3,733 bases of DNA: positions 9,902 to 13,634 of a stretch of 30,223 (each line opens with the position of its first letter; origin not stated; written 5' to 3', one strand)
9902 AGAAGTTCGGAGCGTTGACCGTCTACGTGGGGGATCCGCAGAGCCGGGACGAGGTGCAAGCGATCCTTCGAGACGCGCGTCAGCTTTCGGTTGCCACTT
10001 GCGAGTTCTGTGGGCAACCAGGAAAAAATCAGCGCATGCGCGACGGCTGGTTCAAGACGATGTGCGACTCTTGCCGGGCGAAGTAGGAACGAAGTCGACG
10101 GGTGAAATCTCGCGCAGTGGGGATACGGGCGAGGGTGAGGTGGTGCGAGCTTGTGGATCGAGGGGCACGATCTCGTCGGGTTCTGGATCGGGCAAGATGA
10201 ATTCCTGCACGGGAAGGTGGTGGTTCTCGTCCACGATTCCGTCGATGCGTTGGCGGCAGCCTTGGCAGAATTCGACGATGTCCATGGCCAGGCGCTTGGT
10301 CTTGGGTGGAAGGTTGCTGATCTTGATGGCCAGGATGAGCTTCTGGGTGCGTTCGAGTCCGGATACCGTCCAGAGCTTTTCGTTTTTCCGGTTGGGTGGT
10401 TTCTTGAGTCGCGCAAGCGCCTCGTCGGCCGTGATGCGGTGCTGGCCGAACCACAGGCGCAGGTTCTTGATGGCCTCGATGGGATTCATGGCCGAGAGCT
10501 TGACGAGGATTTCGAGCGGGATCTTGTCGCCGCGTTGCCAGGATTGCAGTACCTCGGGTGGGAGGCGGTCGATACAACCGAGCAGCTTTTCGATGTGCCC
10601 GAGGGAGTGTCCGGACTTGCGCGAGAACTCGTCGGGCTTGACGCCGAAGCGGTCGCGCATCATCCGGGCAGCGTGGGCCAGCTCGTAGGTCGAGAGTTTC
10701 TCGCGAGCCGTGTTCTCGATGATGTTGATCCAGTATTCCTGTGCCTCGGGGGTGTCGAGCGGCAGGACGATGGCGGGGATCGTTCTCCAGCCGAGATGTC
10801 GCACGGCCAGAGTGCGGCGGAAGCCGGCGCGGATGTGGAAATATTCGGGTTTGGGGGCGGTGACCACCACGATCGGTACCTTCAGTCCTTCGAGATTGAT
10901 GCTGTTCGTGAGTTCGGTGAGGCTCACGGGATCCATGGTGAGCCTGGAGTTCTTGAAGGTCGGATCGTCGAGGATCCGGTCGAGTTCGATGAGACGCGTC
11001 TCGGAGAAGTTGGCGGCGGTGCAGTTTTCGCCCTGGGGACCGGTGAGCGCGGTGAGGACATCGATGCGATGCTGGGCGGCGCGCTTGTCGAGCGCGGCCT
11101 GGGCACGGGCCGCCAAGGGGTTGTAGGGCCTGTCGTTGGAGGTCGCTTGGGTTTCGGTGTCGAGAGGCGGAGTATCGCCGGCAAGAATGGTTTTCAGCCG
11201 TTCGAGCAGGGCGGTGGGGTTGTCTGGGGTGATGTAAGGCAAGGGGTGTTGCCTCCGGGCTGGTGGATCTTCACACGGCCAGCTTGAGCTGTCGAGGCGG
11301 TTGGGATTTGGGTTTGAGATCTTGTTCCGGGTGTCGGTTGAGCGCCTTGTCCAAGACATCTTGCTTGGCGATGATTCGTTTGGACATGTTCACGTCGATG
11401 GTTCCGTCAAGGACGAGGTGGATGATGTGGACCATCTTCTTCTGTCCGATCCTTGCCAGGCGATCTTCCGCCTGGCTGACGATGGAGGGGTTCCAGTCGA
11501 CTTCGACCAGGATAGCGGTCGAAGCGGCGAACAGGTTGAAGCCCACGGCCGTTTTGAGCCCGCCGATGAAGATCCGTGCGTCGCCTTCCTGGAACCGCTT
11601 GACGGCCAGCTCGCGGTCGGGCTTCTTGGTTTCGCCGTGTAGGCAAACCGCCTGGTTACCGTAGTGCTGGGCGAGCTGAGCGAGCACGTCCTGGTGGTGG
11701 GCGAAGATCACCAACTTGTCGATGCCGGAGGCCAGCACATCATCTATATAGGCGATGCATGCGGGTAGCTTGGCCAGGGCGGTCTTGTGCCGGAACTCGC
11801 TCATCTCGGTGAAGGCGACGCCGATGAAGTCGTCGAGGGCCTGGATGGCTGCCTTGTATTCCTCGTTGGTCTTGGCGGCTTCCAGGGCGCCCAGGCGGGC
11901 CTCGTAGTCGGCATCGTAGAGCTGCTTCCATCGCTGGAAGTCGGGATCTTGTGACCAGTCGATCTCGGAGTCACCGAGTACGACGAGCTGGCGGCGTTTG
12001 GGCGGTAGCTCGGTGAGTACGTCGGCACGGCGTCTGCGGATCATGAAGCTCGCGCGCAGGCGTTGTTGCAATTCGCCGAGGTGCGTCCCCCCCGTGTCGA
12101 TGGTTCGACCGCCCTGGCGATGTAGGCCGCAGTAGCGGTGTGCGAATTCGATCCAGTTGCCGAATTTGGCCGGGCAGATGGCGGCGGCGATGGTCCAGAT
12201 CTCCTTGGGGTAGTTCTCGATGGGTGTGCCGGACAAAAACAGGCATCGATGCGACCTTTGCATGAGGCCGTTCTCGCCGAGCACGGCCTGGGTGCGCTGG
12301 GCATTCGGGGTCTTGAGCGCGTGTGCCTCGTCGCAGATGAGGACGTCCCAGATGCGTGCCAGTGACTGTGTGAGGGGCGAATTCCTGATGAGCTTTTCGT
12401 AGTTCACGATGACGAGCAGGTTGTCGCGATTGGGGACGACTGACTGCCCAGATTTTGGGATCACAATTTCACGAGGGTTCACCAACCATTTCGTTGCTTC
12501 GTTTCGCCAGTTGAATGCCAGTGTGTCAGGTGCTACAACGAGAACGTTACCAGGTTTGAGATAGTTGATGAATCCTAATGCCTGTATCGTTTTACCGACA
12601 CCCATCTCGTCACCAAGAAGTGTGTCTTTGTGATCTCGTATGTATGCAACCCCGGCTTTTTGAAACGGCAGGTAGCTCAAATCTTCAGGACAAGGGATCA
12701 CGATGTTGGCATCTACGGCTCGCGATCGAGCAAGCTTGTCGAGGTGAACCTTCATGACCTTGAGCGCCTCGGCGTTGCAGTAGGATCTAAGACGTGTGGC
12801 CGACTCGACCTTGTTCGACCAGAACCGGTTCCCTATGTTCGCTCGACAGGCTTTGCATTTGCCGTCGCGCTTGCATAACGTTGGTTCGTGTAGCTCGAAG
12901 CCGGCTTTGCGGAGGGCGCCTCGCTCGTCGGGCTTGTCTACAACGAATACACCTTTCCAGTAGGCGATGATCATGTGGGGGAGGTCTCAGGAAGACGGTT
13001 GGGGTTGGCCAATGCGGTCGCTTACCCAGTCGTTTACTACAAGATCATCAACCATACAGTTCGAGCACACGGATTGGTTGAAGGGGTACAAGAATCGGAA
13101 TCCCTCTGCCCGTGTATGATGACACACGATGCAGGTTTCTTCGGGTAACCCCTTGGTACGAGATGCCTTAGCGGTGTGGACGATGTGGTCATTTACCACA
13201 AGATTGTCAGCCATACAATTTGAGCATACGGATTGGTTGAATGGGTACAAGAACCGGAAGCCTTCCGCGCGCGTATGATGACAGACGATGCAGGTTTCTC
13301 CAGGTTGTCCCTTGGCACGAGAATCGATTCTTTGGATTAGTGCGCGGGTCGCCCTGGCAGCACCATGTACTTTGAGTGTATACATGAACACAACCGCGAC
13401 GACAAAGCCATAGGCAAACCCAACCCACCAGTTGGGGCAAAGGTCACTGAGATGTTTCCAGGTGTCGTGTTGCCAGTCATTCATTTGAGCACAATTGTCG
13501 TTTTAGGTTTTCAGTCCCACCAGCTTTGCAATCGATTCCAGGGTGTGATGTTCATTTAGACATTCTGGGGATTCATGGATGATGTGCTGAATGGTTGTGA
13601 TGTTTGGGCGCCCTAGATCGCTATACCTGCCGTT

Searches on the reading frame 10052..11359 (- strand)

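Call 8: search_protein_families(library=phrogs, proteins=[window:10052-11359:-], max_evalue=0.01)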
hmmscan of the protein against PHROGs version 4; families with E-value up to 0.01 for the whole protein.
window:10052-11359:- (435 aa): 12 families
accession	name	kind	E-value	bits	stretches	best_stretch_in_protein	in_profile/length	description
phrog_6218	-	DNA, RNA and nucleotide metabolism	8.4e-20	72.4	1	143-258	23-137/506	ParB-like partition protein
phrog_3264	-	DNA, RNA and nucleotide metabolism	5e-19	70.1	1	97-259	26-181/337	ParB-like partition protein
phrog_4715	-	DNA, RNA and nucleotide metabolism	9.1e-17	61.7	1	139-295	163-335/630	ParB-like partition protein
phrog_3951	-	unknown function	4.5e-12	47.1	1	123-292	20-168/301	-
phrog_1033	-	DNA, RNA and nucleotide metabolism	6e-09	37.1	1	120-298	32-209/334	ParB-like partition protein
phrog_12047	-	DNA, RNA and nucleotide metabolism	3.3e-06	27.9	1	146-242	20-110/301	ParB-like partition nuclease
phrog_723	-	DNA, RNA and nucleotide metabolism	2.9e-05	24.9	1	146-226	32-111/223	ParB-like partition protein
phrog_8071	-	DNA, RNA and nucleotide metabolism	6.1e-05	23.4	1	135-237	19-113/389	ParB-like partition protein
phrog_5475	-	unknown function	0.001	18.9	1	136-220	16-92/458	-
phrog_620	-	DNA, RNA and nucleotide metabolism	0.0022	19.1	1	136-218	22-97/217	ParB-like partition protein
phrog_498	-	other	0.0033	17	1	136-220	48-127/633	DNA methyltransferase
phrog_940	-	DNA, RNA and nucleotide metabolism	0.0088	16.3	0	136-225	19-100/388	nuclease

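Call 9: search_protein_families(library=pfam, proteins=[window:10052-11359:-], max_evalue=0.01)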
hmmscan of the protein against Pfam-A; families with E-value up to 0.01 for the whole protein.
window:10052-11359:- (435 aa): 1 family
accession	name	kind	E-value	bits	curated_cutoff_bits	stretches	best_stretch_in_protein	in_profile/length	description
PF02195.25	ParB_N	-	3.3e-10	40.3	26.3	1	137-216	17-93/95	ParB N-terminal domain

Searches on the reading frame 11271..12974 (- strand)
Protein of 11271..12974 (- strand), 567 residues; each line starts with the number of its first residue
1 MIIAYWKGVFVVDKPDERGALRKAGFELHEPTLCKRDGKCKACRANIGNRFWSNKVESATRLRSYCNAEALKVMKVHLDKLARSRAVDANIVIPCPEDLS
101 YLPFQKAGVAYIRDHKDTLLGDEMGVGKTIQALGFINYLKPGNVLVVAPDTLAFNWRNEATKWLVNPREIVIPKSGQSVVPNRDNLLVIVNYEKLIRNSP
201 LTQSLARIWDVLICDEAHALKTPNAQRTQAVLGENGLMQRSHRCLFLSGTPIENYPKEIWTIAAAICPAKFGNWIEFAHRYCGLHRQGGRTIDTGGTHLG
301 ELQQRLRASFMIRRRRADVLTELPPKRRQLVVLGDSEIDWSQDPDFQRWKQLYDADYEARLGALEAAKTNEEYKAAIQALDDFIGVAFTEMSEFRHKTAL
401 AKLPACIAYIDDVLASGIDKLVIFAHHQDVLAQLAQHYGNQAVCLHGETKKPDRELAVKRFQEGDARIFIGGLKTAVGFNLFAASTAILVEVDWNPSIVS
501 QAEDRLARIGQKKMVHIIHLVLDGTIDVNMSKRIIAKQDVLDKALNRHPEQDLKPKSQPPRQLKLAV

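Call 8: search_protein_families(library=phrogs, proteins=[window:11271-12974:-], max_evalue=0.01)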
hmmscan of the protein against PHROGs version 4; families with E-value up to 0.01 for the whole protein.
window:11271-12974:- (567 aa): 10 families
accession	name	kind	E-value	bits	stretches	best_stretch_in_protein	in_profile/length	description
phrog_62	-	DNA, RNA and nucleotide metabolism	6.9e-88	296.6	1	86-547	684-1135/1881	DNA helicase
phrog_29996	-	unknown function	3.8e-23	82.4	1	73-541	692-1160/1189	-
phrog_16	-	DNA, RNA and nucleotide metabolism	8.6e-13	48.4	2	102-252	274-417/986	DNA helicase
phrog_26785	-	unknown function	8e-12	44.9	1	100-258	249-414/1087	-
phrog_1685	-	unknown function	7.9e-10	37.6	1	460-546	1462-1550/2278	-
phrog_24008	-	DNA, RNA and nucleotide metabolism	1.7e-09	37.2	1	102-261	482-643/1006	helicase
phrog_23807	-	unknown function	3.4e-09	36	1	427-525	542-649/1053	-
phrog_11801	-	other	1.4e-06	26.7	0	377-545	1348-1493/2269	DNA methyltransferase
phrog_11354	-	unknown function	8.3e-06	26.5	1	450-538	8-98/116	-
phrog_21007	-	other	0.0032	16.6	1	454-538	62-148/857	DNA methyltransferase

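Call 9: search_protein_families(library=pfam, proteins=[window:11271-12974:-], max_evalue=0.01)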
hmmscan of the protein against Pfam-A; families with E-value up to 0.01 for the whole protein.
window:11271-12974:- (567 aa): 4 families
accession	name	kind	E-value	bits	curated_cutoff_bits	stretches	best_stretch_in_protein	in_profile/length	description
PF00176.29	SNF2-rel_dom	-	4.6e-31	108.4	24.9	1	105-336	2-242/290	SNF2-related domain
PF00271.37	Helicase_C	-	1.5e-11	44.9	23.5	1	413-510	9-110/110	Helicase conserved C-terminal domain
PF04851.21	ResIII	-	4.3e-10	40.2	22.5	1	113-231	21-146/164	Type III restriction enzyme, res subunit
PF00270.35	DEAD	-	3.4e-06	27.3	26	1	103-254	2-163/167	DEAD/DEAH box helicase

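Call 48: search_dna_similar(query=window:11271-12974:-, collection=phages, mode=protein, max_rows=15)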
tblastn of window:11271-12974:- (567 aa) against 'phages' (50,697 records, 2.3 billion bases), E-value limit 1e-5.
Records with a match: 869; places in all: 872; records where one place covers at least 80% of the query: 95.
Best place of each record, by identity: <60% 869.
By first word of the organism name: Gordonia 186; Microbacterium 165; Arthrobacter 149; Caulobacter 39; Mycobacterium 29; Bacillus 28; Bacteroides 26; Vibrio 18; Pseudomonas 16; Bacteriophage 14; and 65 more.
By host as written in the record: Gordonia terrae 3612 137; Arthrobacter sp. ATCC 21022 129; Microbacterium foliorum NRRL B-24224 SEA 85; Microbacterium foliorum NRRL B-24224 65; - 53; Caulobacter vibrioides CB15 22; Mycobacterium smegmatis mc2 155 16; Gordonia rubripertincta NRRL B-16540 15; and 175 more.
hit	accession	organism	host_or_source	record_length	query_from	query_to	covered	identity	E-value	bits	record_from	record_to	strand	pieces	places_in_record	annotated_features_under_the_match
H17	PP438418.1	Microcystis phage Mwe-JY26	Microcystis wesenbergii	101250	16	552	95%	33.1%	4e-74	263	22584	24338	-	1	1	DNA helicase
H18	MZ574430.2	Caulobacter phage C2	Caulobacter vibrioides CB15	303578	3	562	99%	31.2%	7e-67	241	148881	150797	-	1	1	DNA helicase | hypothetical protein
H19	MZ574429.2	Caulobacter phage C1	Caulobacter vibrioides CB15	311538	3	562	99%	31.2%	7e-67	241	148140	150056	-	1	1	DNA helicase | hypothetical protein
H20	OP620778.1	Bertelyvirus sp.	Caulobacter vibrioides CB15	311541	3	562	99%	31.2%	7e-67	241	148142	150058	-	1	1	DNA helicase | hypothetical protein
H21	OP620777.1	Bertelyvirus sp.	Caulobacter vibrioides CB15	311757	3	562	99%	31.2%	7e-67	241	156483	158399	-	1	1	DNA helicase | hypothetical protein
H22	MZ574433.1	Caulobacter phage RB23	Caulobacter vibrioides CB15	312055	3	562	99%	31.2%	7e-67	241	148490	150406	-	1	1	DNA helicase | hypothetical protein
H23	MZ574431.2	Caulobacter phage J4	Caulobacter vibrioides CB15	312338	3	562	99%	31.2%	7e-67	241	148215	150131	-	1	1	DNA helicase | hypothetical protein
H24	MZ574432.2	Caulobacter phage BL47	Caulobacter vibrioides CB15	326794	3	562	99%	31.2%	7e-67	241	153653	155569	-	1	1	DNA helicase | hypothetical protein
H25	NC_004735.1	Rhodothermus phage RM378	Rhodothermus marinus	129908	50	557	90%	34.2%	4e-78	274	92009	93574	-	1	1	DNA helicase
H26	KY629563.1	Sphingobium phage Lacusarx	Sphingobium sp. IP1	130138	1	549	97%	31.3%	7e-64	233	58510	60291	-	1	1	rapA: RNA polymerase-associated protein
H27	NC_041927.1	Sphingobium phage Lacusarx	Sphingobium sp. IP1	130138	1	549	97%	31.3%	7e-64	233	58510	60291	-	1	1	rapA: DNA helicase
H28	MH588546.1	Caulobacter phage CcrBL9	Caulobacter vibrioides CB15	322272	3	539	95%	32.0%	1e-68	246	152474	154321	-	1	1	SNF2/RAD54 family helicase | hypothetical protein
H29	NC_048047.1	Caulobacter phage CcrBL9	Caulobacter vibrioides CB15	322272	3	539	95%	32.0%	1e-68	246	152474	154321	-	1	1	SNF2/RAD54 family helicase | hypothetical protein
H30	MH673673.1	Thermus phage phiLo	Thermus thermophilus HB8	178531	47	552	89%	33.9%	1e-69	249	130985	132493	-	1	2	DNA helicase-like protein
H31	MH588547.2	Caulobacter phage CcrSC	Caulobacter vibrioides CB15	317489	3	539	95%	31.9%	9e-67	241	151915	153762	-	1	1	DNA helicase | hypothetical protein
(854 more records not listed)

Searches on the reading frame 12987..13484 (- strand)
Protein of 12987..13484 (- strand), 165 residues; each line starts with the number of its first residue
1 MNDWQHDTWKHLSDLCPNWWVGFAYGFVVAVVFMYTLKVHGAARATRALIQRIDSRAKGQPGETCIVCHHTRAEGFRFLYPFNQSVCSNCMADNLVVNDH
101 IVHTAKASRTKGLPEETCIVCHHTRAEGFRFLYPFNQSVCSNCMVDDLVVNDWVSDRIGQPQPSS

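Call 8: search_protein_families(library=phrogs, proteins=[window:12987-13484:-], max_evalue=0.01)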
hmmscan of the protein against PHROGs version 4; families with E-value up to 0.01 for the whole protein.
window:12987-13484:- (165 aa): 2 families
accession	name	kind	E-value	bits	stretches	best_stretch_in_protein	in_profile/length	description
phrog_21892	-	unknown function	0.00074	21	0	117-151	5-38/92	-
phrog_10625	-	unknown function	0.0071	17.5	0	62-93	21-52/59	-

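Call 9: search_protein_families(library=pfam, proteins=[window:12987-13484:-], max_evalue=0.01)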
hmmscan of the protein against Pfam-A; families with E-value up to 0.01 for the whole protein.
window:12987-13484:- (165 aa): 1 family
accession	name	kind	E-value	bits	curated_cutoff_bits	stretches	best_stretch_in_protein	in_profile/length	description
PF14260.11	zf-C4pol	-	0.0028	18.4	28.9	0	65-122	1-49/70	C4-type zinc-finger of DNA polymerase delta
